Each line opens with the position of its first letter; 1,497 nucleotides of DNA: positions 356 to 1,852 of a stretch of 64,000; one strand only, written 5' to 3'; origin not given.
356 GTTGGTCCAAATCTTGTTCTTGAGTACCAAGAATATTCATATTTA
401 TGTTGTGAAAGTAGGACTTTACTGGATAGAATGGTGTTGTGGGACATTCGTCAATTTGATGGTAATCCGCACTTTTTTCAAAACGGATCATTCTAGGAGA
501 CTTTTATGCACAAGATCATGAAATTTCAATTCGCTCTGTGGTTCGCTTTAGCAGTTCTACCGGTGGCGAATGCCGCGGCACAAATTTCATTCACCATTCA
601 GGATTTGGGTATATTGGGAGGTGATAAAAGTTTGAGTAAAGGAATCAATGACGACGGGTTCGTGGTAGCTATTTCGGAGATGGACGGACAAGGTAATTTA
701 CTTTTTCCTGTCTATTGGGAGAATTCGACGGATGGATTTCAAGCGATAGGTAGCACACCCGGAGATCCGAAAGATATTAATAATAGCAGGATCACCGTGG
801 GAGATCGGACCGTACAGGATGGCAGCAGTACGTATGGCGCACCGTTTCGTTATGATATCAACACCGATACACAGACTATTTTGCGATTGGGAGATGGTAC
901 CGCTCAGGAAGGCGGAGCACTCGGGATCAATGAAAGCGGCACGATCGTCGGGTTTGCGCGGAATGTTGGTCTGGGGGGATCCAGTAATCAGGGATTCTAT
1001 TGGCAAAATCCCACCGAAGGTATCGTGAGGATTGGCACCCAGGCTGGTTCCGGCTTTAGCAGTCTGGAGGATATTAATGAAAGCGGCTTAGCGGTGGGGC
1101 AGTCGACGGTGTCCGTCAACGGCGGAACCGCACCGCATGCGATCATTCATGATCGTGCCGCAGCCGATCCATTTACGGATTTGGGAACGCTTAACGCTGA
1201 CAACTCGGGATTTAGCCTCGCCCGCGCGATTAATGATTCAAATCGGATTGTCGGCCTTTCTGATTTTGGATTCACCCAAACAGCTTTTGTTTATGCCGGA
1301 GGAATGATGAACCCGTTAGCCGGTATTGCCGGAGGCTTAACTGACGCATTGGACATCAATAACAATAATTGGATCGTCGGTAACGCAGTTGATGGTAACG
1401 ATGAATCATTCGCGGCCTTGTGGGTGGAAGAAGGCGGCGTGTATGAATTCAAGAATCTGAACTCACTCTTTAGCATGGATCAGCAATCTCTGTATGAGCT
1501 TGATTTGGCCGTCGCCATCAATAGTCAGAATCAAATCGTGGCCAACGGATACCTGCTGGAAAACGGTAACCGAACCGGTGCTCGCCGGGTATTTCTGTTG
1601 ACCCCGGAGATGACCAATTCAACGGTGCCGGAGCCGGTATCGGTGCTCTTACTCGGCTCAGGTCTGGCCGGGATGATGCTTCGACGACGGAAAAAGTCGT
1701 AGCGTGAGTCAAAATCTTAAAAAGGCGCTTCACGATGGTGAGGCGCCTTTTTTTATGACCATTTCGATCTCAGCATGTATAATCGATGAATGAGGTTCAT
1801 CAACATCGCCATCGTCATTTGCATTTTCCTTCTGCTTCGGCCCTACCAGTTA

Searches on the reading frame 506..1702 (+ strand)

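Call 33: search_protein_families(library=pfam, proteins=[window:506-1702:+], max_evalue=0.00001)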
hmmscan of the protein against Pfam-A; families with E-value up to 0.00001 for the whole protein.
window:506-1702:+ (398 aa): 1 family
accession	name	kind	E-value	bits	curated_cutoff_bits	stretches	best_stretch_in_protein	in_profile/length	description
PF11949.14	DUF3466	-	5e-09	35.6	25.1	0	132-206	380-456/609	Protein of unknown function (DUF3466)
